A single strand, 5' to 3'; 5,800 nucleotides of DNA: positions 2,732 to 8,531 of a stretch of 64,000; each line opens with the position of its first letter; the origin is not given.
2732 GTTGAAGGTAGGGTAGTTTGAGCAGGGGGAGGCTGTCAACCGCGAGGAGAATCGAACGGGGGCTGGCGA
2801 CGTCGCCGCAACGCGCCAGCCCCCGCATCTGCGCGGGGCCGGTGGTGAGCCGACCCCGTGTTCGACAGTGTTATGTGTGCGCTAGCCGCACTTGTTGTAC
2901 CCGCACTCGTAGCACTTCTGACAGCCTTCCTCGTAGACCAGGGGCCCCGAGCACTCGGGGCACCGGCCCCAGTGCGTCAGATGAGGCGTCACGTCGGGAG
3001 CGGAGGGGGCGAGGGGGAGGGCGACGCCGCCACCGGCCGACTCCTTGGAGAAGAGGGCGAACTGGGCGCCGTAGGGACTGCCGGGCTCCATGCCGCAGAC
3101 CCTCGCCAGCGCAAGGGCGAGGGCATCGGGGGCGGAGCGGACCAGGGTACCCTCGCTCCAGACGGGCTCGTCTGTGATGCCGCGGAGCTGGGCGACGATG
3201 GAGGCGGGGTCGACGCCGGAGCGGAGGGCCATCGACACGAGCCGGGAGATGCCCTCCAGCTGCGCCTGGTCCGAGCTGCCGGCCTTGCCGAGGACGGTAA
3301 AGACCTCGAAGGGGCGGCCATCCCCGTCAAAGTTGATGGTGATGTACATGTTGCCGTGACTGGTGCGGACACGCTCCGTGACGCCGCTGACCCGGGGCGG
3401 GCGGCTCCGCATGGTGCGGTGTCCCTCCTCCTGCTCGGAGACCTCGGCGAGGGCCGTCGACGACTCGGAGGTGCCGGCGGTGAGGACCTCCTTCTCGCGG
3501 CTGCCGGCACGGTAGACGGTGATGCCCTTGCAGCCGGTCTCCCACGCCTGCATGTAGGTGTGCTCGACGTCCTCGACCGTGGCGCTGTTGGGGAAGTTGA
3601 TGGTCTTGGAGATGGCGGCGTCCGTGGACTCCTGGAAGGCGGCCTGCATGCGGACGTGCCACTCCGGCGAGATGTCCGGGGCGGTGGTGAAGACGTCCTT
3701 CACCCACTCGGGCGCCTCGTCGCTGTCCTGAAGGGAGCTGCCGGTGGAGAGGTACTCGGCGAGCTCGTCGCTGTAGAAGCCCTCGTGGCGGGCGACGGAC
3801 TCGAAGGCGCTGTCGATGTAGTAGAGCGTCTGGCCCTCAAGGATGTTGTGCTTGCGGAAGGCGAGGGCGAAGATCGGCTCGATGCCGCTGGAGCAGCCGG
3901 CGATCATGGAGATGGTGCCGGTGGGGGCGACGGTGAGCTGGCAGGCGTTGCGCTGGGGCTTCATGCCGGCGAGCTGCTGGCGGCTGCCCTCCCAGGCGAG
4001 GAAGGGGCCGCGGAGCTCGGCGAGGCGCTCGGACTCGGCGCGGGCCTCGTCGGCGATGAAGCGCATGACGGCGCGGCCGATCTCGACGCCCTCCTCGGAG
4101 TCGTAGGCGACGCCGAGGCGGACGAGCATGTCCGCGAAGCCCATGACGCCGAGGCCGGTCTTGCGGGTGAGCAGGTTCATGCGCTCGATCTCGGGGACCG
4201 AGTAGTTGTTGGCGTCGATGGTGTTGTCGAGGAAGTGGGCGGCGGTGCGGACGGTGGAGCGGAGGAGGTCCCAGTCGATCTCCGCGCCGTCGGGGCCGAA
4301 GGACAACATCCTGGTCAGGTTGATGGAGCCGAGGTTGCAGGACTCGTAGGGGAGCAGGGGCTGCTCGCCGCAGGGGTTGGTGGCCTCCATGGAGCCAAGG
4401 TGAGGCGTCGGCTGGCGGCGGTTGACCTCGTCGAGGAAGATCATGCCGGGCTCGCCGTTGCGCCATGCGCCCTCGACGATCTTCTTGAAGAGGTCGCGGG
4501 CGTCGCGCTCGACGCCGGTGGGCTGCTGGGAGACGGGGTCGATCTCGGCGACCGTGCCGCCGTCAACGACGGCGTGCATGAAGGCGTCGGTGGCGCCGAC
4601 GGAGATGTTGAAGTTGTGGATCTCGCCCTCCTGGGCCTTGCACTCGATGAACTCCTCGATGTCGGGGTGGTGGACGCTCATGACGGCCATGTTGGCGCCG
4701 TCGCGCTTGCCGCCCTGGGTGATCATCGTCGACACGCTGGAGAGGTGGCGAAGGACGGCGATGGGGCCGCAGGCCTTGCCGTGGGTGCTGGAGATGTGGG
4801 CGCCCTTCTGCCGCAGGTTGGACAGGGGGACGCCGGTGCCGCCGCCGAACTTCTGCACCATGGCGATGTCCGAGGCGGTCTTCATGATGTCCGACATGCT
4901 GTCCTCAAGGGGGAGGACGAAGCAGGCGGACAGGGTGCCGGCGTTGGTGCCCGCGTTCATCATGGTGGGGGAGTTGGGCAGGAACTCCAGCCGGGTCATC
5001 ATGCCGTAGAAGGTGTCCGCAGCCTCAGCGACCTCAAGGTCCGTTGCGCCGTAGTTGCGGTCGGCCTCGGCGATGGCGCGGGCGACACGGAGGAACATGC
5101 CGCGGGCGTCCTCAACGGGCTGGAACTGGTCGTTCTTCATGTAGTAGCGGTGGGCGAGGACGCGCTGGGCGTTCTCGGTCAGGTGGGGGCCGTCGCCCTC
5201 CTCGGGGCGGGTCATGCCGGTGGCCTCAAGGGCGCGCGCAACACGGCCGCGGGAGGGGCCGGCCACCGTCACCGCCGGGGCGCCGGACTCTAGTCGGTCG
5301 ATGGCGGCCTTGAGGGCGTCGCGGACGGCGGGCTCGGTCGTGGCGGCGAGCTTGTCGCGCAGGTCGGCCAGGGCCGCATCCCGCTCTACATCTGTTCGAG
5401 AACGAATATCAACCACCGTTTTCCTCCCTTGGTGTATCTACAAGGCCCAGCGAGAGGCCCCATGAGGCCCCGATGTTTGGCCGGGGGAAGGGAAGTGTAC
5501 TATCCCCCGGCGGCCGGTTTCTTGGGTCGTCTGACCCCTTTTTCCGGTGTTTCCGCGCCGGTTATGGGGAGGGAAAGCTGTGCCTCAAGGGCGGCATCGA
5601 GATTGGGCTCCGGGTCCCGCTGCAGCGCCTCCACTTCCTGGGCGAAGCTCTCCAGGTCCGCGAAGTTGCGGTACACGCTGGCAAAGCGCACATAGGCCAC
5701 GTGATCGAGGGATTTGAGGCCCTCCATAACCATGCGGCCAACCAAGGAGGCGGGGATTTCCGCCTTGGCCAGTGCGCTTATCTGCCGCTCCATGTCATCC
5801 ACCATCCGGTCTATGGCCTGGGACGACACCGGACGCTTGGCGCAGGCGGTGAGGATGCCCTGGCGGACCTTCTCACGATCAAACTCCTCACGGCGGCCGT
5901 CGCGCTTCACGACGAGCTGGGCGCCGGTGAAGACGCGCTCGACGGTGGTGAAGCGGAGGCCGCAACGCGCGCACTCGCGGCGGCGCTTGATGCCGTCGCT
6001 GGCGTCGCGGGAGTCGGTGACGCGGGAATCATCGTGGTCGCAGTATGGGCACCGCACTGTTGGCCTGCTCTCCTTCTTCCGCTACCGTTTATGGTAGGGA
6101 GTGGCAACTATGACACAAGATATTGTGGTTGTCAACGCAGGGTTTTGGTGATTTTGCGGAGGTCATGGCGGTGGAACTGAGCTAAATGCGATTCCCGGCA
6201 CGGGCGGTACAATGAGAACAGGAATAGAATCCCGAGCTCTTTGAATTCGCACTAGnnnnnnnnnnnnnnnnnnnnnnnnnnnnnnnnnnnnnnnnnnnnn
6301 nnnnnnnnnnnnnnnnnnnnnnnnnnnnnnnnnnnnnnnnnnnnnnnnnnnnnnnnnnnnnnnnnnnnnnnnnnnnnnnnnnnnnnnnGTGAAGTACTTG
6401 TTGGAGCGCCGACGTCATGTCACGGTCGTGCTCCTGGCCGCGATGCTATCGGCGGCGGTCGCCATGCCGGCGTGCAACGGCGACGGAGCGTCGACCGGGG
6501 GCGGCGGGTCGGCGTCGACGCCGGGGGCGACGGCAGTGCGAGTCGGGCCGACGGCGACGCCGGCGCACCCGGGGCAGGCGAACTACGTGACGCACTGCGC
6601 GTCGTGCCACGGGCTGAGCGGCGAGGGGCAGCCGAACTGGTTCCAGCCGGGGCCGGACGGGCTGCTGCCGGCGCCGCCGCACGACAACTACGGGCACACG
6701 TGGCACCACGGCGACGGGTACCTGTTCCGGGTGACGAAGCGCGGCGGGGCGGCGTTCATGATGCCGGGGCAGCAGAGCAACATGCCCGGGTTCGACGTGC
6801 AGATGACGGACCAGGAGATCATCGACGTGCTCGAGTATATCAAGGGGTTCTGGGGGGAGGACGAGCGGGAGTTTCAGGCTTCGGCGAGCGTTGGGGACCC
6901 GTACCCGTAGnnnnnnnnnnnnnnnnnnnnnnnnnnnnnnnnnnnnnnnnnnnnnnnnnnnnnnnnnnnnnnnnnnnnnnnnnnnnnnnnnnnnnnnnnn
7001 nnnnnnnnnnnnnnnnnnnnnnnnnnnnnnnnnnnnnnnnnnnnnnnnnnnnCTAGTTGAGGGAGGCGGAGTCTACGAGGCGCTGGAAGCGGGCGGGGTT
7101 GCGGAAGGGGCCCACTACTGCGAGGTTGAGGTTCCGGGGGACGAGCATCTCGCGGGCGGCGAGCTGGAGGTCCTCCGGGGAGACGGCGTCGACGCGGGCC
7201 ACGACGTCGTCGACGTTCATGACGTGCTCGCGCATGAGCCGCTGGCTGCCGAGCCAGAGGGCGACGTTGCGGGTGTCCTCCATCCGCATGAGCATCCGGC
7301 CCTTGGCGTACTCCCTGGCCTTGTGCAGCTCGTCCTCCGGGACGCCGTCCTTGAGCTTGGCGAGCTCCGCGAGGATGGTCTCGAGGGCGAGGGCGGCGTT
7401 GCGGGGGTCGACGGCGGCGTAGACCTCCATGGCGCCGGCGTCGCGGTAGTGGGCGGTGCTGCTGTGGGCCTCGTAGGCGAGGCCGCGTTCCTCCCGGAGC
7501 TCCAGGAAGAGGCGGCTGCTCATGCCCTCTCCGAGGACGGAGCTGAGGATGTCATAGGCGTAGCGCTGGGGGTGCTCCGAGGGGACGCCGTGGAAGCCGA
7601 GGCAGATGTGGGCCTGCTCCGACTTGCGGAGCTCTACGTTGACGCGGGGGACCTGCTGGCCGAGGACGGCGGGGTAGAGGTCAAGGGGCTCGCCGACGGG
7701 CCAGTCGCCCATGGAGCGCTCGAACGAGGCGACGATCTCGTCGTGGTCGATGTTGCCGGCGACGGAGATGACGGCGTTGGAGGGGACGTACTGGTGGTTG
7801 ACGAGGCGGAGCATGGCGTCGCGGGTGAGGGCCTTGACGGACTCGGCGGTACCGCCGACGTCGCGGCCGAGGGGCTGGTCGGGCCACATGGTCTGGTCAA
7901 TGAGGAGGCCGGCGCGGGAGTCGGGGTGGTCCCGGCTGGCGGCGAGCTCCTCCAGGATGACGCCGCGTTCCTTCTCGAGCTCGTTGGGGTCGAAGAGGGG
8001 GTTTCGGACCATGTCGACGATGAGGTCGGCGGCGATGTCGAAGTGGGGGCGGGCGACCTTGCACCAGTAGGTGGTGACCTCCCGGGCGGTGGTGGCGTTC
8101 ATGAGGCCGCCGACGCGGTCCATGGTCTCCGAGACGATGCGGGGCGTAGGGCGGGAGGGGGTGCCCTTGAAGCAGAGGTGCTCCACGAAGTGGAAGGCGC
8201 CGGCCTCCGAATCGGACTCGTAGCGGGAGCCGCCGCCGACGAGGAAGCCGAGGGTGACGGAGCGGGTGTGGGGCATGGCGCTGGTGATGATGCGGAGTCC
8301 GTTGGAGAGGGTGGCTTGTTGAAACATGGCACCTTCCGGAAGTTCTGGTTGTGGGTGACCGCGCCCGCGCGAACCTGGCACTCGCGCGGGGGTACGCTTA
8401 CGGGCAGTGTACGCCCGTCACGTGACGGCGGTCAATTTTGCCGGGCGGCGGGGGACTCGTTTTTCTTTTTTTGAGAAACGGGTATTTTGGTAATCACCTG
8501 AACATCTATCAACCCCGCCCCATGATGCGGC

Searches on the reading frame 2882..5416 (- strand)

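Call 96: search_protein_families(library=pfam, proteins=[window:2882-5416:-], max_evalue=0.001)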
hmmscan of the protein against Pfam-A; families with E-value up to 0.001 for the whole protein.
window:2882-5416:- (844 aa): 3 families
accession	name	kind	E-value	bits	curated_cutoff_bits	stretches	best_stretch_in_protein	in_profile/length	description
PF02867.20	Ribonuc_red_lgC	-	1.2e-123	414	23.9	2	163-480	1-344/523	Ribonucleotide reductase, barrel domain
PF00317.26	Ribonuc_red_lgN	-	3.5e-21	75.5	28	1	79-158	3-75/77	Ribonucleotide reductase, all-alpha domain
PF12637.14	TSCPD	-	1.9e-20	73.4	22.8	1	684-772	8-86/88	TSCPD domain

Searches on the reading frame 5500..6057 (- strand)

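Call 96: search_protein_families(library=pfam, proteins=[window:5500-6057:-], max_evalue=0.001)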
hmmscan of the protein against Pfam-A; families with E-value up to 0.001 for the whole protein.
window:5500-6057:- (185 aa): 2 families
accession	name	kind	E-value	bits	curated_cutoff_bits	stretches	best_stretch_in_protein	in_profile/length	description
PF03477.21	ATP-cone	-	3.5e-22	79.2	25.8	1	48-134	2-87/88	ATP cone domain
PF22811.2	Zn_ribbon_NrdR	-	3.2e-17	62.6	27.2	1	1-40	1-42/42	Transcriptional repressor NrdR-like, N-terminal domain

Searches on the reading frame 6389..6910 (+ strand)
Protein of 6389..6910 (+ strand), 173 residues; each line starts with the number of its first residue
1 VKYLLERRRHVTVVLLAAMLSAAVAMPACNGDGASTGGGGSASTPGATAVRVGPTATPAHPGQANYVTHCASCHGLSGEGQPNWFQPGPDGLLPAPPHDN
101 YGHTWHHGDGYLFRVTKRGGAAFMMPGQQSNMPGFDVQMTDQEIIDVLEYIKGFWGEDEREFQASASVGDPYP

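Call 96: search_protein_families(library=pfam, proteins=[window:6389-6910:+], max_evalue=0.001)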
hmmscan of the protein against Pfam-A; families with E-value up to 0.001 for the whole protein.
window:6389-6910:+ (173 aa): 2 families
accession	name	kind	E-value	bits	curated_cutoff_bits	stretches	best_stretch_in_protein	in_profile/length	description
PF00034.26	Cytochrom_C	-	4.8e-11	44.3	21.3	1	61-153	3-88/90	Cytochrome c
PF13442.11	Cytochrome_CBB3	-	7.5e-08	33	27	1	59-151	3-68/68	Cytochrome C oxidase, cbb3-type, subunit III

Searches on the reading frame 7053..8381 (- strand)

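Call 41: search_protein_families(library=pfam, proteins=[window:7053-8381:-], max_evalue=0.01)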
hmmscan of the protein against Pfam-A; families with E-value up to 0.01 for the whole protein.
window:7053-8381:- (442 aa): 2 families
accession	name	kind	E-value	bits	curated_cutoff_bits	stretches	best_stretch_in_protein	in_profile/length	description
PF05193.26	Peptidase_M16_C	-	8.3e-41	140.3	23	1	185-357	2-179/181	Peptidase M16 inactive domain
PF00675.25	Peptidase_M16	-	7.6e-31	107.5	22.3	1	30-178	1-148/149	Insulinase (Peptidase family M16)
